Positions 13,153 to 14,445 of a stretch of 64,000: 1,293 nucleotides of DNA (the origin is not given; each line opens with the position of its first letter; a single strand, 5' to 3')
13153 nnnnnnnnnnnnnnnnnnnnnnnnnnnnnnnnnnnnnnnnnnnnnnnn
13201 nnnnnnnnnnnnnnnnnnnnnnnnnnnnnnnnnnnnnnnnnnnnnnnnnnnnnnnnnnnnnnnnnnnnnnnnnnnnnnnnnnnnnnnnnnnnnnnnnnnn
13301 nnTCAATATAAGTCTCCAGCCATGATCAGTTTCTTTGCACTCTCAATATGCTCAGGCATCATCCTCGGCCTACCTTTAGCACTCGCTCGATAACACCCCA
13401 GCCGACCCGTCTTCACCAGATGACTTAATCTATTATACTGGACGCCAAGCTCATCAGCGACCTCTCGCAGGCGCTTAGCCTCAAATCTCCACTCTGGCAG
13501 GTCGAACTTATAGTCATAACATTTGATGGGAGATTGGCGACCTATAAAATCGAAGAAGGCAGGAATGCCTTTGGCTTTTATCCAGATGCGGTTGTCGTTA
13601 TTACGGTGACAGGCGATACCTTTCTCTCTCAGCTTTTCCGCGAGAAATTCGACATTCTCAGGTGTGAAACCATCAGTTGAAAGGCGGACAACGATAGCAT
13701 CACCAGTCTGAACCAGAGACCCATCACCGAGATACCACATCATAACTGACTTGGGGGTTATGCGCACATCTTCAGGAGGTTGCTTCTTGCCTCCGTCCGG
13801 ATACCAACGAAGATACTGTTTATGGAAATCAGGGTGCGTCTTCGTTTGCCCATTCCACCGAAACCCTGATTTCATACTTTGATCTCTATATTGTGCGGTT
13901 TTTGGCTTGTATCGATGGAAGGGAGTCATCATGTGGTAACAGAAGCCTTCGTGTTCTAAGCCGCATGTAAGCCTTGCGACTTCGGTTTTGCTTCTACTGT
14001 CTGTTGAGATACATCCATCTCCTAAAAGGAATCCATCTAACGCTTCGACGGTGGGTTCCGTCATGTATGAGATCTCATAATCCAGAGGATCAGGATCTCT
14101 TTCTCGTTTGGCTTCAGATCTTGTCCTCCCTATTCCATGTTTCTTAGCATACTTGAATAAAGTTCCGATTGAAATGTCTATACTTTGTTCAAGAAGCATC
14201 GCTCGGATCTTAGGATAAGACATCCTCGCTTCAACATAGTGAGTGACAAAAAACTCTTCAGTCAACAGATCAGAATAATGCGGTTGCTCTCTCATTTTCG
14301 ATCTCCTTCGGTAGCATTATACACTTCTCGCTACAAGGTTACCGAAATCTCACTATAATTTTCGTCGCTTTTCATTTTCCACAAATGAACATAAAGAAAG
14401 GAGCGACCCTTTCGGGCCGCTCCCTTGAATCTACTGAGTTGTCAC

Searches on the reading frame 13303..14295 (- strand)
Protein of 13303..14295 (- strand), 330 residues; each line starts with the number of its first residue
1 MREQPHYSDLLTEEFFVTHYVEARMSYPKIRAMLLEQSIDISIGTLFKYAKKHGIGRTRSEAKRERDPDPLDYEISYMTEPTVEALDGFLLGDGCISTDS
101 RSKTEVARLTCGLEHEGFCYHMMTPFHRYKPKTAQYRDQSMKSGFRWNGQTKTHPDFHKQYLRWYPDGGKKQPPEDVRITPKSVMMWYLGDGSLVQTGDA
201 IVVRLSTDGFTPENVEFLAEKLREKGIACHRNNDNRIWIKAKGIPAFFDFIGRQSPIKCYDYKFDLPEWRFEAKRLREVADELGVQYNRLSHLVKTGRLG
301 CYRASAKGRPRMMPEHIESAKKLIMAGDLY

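Call 12: search_protein_families(library=phrogs, proteins=[window:13303-14295:-], max_evalue=0.001)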
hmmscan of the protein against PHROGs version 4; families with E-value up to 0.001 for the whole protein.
window:13303-14295:- (330 aa): 1 family
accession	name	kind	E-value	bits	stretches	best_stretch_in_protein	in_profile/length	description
phrog_11023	-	DNA, RNA and nucleotide metabolism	7e-27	95.3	1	79-265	4-181/185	homing endonuclease with LAGLIDADG motif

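Call 13: search_protein_families(library=pfam, proteins=[window:13303-14295:-], max_evalue=0.001)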
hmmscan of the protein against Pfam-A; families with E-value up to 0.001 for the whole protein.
window:13303-14295:- (330 aa): 1 family
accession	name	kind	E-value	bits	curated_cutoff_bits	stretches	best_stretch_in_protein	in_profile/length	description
PF03161.18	LAGLIDADG_2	-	6.4e-19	68.9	25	1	84-235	2-153/168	LAGLIDADG DNA endonuclease family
